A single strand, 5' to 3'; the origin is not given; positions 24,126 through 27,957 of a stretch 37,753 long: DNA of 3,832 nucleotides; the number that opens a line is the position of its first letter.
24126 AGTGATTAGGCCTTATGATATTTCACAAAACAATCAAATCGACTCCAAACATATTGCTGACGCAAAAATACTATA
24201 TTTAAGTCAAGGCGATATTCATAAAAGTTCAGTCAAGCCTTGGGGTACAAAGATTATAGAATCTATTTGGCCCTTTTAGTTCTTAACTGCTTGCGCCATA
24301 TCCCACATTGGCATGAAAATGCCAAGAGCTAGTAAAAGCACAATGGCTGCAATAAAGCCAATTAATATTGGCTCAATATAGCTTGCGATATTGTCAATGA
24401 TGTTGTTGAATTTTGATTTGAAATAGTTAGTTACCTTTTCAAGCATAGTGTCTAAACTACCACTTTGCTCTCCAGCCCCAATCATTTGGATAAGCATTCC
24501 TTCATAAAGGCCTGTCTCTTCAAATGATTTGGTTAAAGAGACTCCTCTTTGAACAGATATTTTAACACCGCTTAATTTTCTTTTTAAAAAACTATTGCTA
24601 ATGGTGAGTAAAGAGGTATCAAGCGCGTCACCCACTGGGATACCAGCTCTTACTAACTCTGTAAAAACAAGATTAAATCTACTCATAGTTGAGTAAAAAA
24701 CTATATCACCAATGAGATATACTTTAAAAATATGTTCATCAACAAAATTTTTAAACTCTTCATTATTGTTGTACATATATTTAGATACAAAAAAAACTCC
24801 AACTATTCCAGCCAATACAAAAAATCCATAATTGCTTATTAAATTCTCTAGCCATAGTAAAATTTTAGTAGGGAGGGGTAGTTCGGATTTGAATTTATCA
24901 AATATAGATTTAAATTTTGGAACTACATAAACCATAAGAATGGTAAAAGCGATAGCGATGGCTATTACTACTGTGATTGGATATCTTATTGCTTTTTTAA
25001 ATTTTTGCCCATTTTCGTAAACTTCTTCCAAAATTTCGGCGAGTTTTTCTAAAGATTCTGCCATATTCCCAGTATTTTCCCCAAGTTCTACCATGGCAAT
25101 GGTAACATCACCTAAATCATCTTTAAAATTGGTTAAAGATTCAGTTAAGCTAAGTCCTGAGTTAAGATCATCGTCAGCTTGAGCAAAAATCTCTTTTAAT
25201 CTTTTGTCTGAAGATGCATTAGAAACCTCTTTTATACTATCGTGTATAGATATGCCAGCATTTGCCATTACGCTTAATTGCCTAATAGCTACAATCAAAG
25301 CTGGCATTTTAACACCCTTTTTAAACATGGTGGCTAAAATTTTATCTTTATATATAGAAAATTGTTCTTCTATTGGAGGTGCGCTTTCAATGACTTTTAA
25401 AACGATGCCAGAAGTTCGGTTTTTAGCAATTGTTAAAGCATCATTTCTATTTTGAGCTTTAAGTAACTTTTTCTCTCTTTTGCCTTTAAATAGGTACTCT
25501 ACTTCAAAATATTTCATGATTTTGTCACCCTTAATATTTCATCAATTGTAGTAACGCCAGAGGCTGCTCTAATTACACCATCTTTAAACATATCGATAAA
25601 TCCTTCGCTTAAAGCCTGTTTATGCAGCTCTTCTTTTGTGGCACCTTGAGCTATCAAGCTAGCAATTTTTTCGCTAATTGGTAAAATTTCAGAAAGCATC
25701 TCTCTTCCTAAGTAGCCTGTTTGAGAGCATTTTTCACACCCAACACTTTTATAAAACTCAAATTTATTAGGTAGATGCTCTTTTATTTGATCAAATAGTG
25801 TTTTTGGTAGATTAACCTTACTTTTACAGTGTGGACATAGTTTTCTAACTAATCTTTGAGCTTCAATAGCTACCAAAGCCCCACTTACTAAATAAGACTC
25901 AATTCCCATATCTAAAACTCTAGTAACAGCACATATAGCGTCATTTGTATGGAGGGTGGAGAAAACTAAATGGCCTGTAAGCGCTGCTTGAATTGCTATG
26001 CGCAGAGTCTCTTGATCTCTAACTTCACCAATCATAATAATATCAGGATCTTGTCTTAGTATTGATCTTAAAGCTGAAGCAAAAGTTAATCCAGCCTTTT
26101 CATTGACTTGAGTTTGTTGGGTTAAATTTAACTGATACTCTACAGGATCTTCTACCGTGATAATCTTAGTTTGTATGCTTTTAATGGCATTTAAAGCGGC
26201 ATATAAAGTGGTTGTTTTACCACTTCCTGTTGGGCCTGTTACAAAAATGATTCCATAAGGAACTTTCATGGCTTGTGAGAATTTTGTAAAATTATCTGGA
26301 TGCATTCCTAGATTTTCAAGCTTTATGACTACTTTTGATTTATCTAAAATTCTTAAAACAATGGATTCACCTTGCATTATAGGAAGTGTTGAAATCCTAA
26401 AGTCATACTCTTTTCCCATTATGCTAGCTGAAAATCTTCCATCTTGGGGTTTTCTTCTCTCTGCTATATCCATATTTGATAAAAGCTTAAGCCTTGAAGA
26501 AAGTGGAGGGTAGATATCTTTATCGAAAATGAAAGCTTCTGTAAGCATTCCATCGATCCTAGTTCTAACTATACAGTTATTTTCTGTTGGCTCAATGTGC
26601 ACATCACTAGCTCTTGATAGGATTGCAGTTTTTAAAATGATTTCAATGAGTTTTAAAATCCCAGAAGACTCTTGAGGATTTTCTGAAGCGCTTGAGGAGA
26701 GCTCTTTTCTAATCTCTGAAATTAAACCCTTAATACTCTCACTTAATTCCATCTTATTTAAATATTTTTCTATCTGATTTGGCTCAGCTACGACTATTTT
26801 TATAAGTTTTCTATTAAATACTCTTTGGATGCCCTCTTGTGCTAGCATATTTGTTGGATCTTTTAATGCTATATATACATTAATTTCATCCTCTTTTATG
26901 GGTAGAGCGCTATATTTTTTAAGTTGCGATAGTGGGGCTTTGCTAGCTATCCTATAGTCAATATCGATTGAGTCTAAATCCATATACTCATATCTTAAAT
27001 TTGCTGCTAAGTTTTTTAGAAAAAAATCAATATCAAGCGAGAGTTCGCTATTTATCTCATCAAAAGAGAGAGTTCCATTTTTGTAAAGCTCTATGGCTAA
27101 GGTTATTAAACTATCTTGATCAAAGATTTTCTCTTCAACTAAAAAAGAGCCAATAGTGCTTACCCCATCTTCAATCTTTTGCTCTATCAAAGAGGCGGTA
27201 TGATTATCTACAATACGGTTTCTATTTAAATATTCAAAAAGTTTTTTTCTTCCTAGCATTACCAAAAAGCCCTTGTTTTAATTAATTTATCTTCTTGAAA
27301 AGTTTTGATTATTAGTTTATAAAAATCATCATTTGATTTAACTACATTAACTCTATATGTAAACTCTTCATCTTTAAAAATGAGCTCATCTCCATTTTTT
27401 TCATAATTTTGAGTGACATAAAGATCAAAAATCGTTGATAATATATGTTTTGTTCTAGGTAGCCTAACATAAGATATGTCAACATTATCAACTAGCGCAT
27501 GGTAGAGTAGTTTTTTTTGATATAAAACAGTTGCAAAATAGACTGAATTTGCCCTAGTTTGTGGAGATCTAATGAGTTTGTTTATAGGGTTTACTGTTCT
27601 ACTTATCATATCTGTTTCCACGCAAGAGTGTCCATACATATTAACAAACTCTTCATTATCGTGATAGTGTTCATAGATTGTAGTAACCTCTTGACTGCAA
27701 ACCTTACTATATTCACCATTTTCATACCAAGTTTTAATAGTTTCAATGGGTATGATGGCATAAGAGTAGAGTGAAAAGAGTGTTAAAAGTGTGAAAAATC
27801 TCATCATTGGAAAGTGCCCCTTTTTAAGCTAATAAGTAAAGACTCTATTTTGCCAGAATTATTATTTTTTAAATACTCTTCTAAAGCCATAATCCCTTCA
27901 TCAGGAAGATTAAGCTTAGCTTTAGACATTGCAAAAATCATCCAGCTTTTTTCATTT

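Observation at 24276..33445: Gap-free nine-gene operon fusing a pilMNOPQ-type alignment/secretin module to a Cts-type (ExeA-like, GspE, GspF) module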

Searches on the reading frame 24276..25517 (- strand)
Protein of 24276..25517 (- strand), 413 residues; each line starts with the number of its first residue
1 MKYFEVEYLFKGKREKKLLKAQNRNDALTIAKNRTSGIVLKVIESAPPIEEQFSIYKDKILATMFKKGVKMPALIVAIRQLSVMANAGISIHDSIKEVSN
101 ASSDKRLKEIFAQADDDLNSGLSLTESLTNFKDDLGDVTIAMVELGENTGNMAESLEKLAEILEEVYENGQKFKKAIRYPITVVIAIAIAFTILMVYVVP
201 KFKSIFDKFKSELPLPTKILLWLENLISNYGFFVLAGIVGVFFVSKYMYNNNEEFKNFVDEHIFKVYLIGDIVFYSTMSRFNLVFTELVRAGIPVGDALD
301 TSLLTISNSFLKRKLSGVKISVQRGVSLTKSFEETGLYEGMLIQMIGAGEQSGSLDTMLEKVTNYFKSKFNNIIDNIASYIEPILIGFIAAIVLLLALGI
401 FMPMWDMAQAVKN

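Call 4: search_protein_families(library=pfam, proteins=[window:24276-25517:-], max_evalue=1)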
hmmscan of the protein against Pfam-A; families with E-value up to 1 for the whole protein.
window:24276-25517:- (413 aa): 6 families
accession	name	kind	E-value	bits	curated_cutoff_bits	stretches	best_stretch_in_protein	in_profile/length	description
PF00482.28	T2SSF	-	4.6e-50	169.2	25.2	2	77-200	1-125/125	Type II secretion system (T2SS), protein F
PF05034.18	MAAL_N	-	0.043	13.9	27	1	150-191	103-146/159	Methylaspartate ammonia-lyase N-terminus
PF16746.10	BAR_3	-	0.13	12.3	31.7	0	104-172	28-92/235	BAR domain of APPL family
PF19592.4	DUF6097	-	0.16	12.6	27.5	1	167-254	53-138/152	Family of unknown function (DUF6097)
PF00517.22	GP41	-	0.23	11.8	29.6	0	146-210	120-181/197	Retroviral envelope protein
PF03408.20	Foamy_virus_ENV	-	0.25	9.5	27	1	357-399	926-971/982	Foamy virus envelope protein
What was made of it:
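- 24276..25517 (-): g9, MshG-type (GspF/PilC) inner-membrane platform with three TM segments. Pfam T2SSF x2, 4.6e-50 (call 4).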

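Call 5: search_protein_families(library=ncbifam, proteins=[window:24276-25517:-], max_evalue=1)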
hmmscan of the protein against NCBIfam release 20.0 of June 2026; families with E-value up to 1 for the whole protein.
window:24276-25517:- (413 aa): 9 families
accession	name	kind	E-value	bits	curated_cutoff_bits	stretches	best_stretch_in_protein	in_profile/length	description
TIGR02120.1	GspF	equivalog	5.6e-76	256.4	424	1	11-411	9-401/401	type II secretion system inner membrane protein GspF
NF007861.0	PRK10573.1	equivalog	6.9e-60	203.2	401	1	63-412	50-399/401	protein transport protein HofC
NF052607.1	T4PiliAsmPilCThrm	equivalog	2.9e-56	191.3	700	1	63-409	57-402/406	type IV pilus assembly protein PilC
NF052606.1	T4PiliAsmPilCMyx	equivalog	2.3e-52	178.3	700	1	66-412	74-419/419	type IV pilus assembly protein PilC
NF047826.1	T3SSXpsF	equivalog_domain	7.6e-45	153.4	650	1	62-411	55-404/405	type II secretion system protein XpsF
NF041012.2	T4P_ComGB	equivalog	1.4e-41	142.9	240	1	78-408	7-331/332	competence type IV pilus assembly protein ComGB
NF006284.1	PRK08456.1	equivalog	0.016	14.4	380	1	103-174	74-146/252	flagellar motor stator protein MotA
NF045751.1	MPN385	equivalog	0.024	15.3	120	1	344-402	36-97/105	MPN385 family protein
NF045849.1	ICE_MMCAP2_0565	equivalog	0.036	13.8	40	0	370-398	2-30/80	Mbov_0395 family pilin-like conjugal transfer protein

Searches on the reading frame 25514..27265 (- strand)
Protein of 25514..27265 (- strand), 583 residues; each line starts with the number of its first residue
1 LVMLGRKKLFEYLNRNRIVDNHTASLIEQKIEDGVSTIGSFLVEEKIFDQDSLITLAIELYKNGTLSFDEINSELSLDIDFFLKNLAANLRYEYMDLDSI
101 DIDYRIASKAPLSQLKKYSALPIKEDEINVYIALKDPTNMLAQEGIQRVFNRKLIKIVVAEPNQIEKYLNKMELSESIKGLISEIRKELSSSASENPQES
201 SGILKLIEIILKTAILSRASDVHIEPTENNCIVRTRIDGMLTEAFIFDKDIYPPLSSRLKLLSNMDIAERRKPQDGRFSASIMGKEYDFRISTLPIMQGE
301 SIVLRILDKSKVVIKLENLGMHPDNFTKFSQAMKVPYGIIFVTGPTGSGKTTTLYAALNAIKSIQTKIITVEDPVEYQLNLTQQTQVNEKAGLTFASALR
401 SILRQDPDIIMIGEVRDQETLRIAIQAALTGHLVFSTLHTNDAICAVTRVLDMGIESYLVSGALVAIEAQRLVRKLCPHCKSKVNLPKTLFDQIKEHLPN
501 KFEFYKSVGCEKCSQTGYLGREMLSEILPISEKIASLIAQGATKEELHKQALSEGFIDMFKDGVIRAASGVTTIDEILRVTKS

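Call 4: search_protein_families(library=pfam, proteins=[window:25514-27265:-], max_evalue=1)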
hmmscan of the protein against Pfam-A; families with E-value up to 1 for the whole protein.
window:25514-27265:- (583 aa): 24 families
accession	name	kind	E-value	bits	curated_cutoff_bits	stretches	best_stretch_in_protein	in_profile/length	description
PF00437.27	T2SSE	-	5.1e-131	437.1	24.9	1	199-579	4-370/370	Type II/IV secretion system protein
PF05157.20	MshEN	-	2.8e-16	59.7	23.1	1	90-175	1-86/90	MshEN domain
PF02562.22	PhoH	-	0.00045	20.2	27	1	328-422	11-106/205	PhoH-like protein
PF13401.12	AAA_22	-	0.0005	20.8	27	1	338-374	6-42/130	AAA domain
PF01637.24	ATPase_2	-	0.0016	18.8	33.2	1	336-395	19-78/225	ATPase domain predominantly from Archaea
PF13173.12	AAA_14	-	0.0023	18.4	27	1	339-427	4-83/129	AAA domain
PF25199.1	nSTAND_NTPase5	-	0.0023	18.2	34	1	336-381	40-86/145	Novel STAND NTPase 5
PF13191.12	AAA_16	-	0.0063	17.5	32.6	1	338-364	25-51/167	AAA ATPase domain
PF00270.35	DEAD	-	0.012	15.7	26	1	340-368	17-48/167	DEAD/DEAH box helicase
PF13245.12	AAA_19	-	0.013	16.1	25.1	1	334-370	8-46/134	AAA domain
PF03266.21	NTPase_1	-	0.013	15.8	23.9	1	340-368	2-30/168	NTPase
PF20720.3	nSTAND3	-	0.013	15.6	27.2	1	337-381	17-61/155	Novel STAND NTPase 3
PF13555.12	AAA_29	-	0.018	15.2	27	1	333-357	17-42/61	P-loop containing region of AAA domain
PF03683.19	UPF0175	-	0.021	14.9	27.9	1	44-87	12-55/75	Uncharacterised protein family (UPF0175)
PF13604.12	AAA_30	-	0.024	14.8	27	1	333-370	14-51/191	AAA domain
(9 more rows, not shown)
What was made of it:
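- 25514..27265 (-): g8, MshE-type extension ATPase: MshEN N-domain, T2SSE core, Walker A at residue 344, two CxxC motifs. Pfam T2SSE 5e-131 and MshEN 2.8e-16 (call 4).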

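Call 5: search_protein_families(library=ncbifam, proteins=[window:25514-27265:-], max_evalue=1)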
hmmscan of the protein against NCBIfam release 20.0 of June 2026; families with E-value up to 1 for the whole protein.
window:25514-27265:- (583 aa): 31 families (the best 25 are shown)
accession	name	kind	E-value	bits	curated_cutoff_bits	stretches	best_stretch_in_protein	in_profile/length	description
TIGR02533.1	type_II_gspE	equivalog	3.6e-159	530.5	630.25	1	110-581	4-486/486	type II secretion system ATPase GspE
TIGR02538.1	type_IV_pilB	equivalog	1.5e-155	519.1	675.65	1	38-582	2-563/564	type IV-A pilus assembly ATPase PilB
NF053534.1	T4PilAsmATPsTfpB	equivalog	2.2e-138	462.2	850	1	70-581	56-582/584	type IV pilus assembly ATPase TfpB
NF007755.0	PRK10436.1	equivalog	5.4e-136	453.9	617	1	116-581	15-459/465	type II secretion system protein GspE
NF041000.1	ATPase_ComGA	equivalog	2.2e-79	266.3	300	1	210-474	3-266/267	competence type IV pilus ATPase ComGA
TIGR01420.1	pilT_fam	subfamily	2.1e-53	181.7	319.1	1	207-475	2-270/343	PilT/PilU family type 4a pilus ATPase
TIGR02525.1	plasmid_TraJ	equivalog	3.6e-26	92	368.3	1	301-453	119-272/372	plasmid transfer ATPase TraJ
TIGR02524.1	dot_icm_DotB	equivalog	6.6e-21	74.9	463.3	1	331-472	128-278/358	Dot/Icm type IV secretion system ATPase DotB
NF058587.1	archaellum_moto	equivalog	6e-20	71.5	550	1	340-450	278-393/527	archaellum flagellar ATPase motor FlaI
TIGR02782.1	TrbB_P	equivalog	2.5e-17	63.2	304.55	1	340-451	139-253/303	P-type conjugative transfer ATPase TrbB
TIGR02788.1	VirB11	equivalog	1.7e-15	56.9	249.95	1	330-458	138-270/308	P-type DNA transfer ATPase VirB11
NF010469.0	PRK13894.1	subfamily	1.2e-13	51.1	508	1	340-450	152-264/320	conjugal transfer ATPase TrbB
TIGR03819.1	heli_sec_ATPase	hypoth_equivalog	2.7e-13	49.8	373.15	1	297-455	137-302/340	TadA family conjugal transfer-associated ATPase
NF010407.0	PRK13833.1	subfamily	1.8e-12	47.3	499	1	340-456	147-265/323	conjugal transfer protein TrbB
NF053672.1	bindosome_BasE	exception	1.2e-11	44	1000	1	340-452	273-390/512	bindosome assembly system ATPase subunit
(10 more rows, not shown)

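Call 77: search_dna_similar(query=window:25514-27265:-, collection=plasmids, mode=protein, max_rows=60)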
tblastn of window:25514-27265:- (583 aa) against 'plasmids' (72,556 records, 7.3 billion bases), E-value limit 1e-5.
The search stops at 5000 records and this limit was reached: more records match than are counted here, and every count below describes the 5000 best-scoring records only.
Records with a match: at least 5000; places in all: 7827; records where one place covers at least 80% of the query: 55.
Best place of each record, by identity: <60% 5000.
By first word of the organism name: Escherichia 2280; Klebsiella 543; Salmonella 530; Pseudomonas 239; Acinetobacter 162; Shigella 144; Vibrio 144; Ralstonia 122; Serratia 108; Enterobacter 103; and 161 more.
By predicted mobility (MOB-suite, as given by PLSDB): conjugative 3357; non-mobilizable 1028; mobilizable 615.
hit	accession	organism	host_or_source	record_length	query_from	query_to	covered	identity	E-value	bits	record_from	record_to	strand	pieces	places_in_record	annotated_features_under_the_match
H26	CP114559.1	Candidatus Manganitrophus sp.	activated carbon metagenome,metagenomic ...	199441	21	583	97%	38.5%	2e-109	367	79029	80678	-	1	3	ATPase, T2SS/T4P/T4SS family | prepilin-type N-terminal cleavage/methylation domain-containing ...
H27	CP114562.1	Candidatus Manganitrophus sp.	activated carbon metagenome,metagenomic ...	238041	21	583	97%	38.5%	2e-109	367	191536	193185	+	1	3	ATPase, T2SS/T4P/T4SS family | prepilin-type N-terminal cleavage/methylation domain-containing ...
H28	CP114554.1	Candidatus Manganitrophus sp.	activated carbon metagenome,metagenomic ...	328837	21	583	97%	38.5%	2e-109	367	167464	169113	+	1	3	ATPase, T2SS/T4P/T4SS family | prepilin-type N-terminal cleavage/methylation domain-containing ...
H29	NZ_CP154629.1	Acetoanaerobium noterae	cell culture,Sludge of a digestion ...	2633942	38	583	94%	39.1%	1e-109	368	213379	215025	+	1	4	none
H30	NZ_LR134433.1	Legionella adelaidensis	environmental,Cooling tower water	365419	38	580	93%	36.7%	9e-106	357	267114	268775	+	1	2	GspE/PulE family protein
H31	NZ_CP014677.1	Kozakia baliensis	palm brown sugar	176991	115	580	80%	42.2%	9e-111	371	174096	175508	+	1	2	ATPase, T2SS/T4P/T4SS family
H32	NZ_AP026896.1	Aeromonas caviae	Microbe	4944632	38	582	93%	36.0%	4e-108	363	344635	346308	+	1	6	none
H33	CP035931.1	Acinetobacter baumannii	Homo sapiens,blood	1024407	42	581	93%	35.8%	9e-92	316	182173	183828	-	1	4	pilB: type IV-A pilus assembly ATPase PilB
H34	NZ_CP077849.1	Acinetobacter baumannii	Homo sapiens,Rectal swab_P28_BU14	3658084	42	581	93%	35.8%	9e-92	316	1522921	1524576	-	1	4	none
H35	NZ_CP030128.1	Indioceanicola profundi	sediment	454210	115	582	80%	41.2%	5e-114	381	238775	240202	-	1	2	ATPase, T2SS/T4P/T4SS family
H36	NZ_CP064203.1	Acinetobacter baumannii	Homo sapiens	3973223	42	581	93%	35.6%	4e-91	314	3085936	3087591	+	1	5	none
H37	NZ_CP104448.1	Acinetobacter baumannii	Homo sapiens,sputum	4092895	42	581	93%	35.6%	7e-91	313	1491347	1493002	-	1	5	none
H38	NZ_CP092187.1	Deinococcus sp. KNUC1210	Setaria viridis,cell ...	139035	77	583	87%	37.8%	9e-103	348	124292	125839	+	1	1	ATPase, T2SS/T4P/T4SS family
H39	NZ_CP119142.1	Neisseria gonorrhoeae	Homo sapiens,whole organism,synovial ...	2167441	46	577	91%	35.1%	7e-94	322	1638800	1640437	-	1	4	none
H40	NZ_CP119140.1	Neisseria gonorrhoeae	Homo sapiens,whole organism,blood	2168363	46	577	91%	35.1%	7e-94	322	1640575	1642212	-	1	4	none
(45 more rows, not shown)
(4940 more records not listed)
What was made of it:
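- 25514..27265 (-): Its best place in the Aeromonas chromosome is the MshE gene (call 77 H32).
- On MSH (MSHA-type) type IV pilus system: The best place for g8 in the Aeromonas chromosome is the MshE gene (call 77).
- Its catalytic core is 47% identical to E. coli GspE, against 36% overall to MshE (call 77). The ATPase core is 47% identical to E. coli GspE (call 77).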

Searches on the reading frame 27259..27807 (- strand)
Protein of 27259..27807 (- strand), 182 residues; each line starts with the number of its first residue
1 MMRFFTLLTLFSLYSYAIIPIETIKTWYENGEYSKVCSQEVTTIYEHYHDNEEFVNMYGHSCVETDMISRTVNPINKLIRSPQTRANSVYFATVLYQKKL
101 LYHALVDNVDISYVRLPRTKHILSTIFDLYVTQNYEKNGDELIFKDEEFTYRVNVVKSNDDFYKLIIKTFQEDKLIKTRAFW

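Call 4: search_protein_families(library=pfam, proteins=[window:27259-27807:-], max_evalue=1)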
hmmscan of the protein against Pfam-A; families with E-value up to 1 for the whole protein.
window:27259-27807:- (182 aa): 1 family
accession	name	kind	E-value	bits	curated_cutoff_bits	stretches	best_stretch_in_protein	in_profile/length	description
PF18336.7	Tudor_FRX1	-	0.23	11.9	25.9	0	153-175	3-25/49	Fragile X messenger ribonucleoprotein 1, Tudor domain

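Call 5: search_protein_families(library=ncbifam, proteins=[window:27259-27807:-], max_evalue=1)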
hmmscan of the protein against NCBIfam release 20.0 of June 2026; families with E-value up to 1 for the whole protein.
window:27259-27807:- (182 aa): 0 families

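Call 45: search_protein_families(library=pfam, alignment_id=A4, max_evalue=1)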
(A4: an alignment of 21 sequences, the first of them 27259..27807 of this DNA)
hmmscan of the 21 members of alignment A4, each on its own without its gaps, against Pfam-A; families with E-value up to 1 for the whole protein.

A. member 1, window:27259-27807:- (182 aa): 1 family
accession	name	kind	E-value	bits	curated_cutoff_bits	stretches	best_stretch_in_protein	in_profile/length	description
PF18336.7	Tudor_FRX1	-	0.23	11.9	25.9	0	153-175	3-25/49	Fragile X messenger ribonucleoprotein 1, Tudor domain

B. families by the number of members that match (of 21 scanned): 11 families
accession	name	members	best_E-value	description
PF02114.22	Phosducin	3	0.029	Phosducin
PF18760.7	ART-PolyVal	2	0.018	ADP-Ribosyltransferase in polyvalent proteins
PF14276.11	DUF4363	1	0.00092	Domain of unknown function (DUF4363)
PF14641.11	HTH_44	1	0.0076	Helix-turn-helix DNA-binding domain of SPT6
PF15816.10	TMEM82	1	0.014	Transmembrane protein 82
PF21389.3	CASTOR1_ACT-like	1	0.056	Cytosolic arginine sensor for mTORC1 subunit 1/2, ACT-like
PF13936.12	HTH_38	1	0.085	Helix-turn-helix domain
PF06279.16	DUF1033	1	0.11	Protein of unknown function (DUF1033)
PF18336.7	Tudor_FRX1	1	0.23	Fragile X messenger ribonucleoprotein 1, Tudor domain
PF19034.5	RnlA-toxin_DBD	1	0.3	RNase LS, bacterial toxin DBD domain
PF12895.13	ANAPC3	1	0.92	Anaphase-promoting complex, cyclosome, subunit 3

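Call 71: search_solved_structures(query=A4, max_evalue=10)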
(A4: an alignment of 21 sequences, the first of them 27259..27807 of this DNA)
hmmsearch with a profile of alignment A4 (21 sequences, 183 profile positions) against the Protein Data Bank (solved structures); distinct sequences matched with E-value up to 10: 0.
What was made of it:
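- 27259..27807 (-): g7, lineage-specific exported protein of unknown fold. Two invariant Cys (C37, C62), a helical N-part and a beta C-part. It has no counterpart in the Aeromonas MSHA locus used for comparison. No Pfam or NCBIfam hit (calls 4, 5, 45) and no PDB hit (call 71).
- Tried and rejected: A family profile against PDB returned zero hits (call 71).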

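Call 78: predict_structure(protein=window:27259-27807:-)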
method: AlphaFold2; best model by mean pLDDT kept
length: 182 residues; sequences in the alignment: 1
mean_pLDDT: 51.6   pTM: 0.40
mean pLDDT of the five models: 51.6, 50.4, 41.4, 40.0, 38.4
residues with pLDDT >= 90: 0; 70-90: 31; 50-70: 51; < 50: 100
segments of 3 or more residues with pLDDT < 50: 5-19, 52-100, 102-133
pLDDT, mean of each block of 10 residues (from residue 1): 44 38 69 63 58 48 36 30 30 44 46 40 42 60 73 64 66 78 52
secondary structure, 60 per line:
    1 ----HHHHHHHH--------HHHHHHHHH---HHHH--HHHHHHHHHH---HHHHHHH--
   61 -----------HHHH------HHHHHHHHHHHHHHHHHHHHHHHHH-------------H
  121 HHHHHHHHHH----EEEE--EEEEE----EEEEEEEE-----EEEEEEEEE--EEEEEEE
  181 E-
elements in order: H5-12 H21-29 H33-36 H39-48 H52-58 H72-75 H82-106 H120-130 E135-138 E141-145 E150-157 E163-171 E174-181
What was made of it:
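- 27259..27807 (-): The single-sequence AF2 model is unusable at pLDDT 51.6 (call 78).
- Tried and rejected: The single-sequence model was too poor to search with (pLDDT 51.6, call 78).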
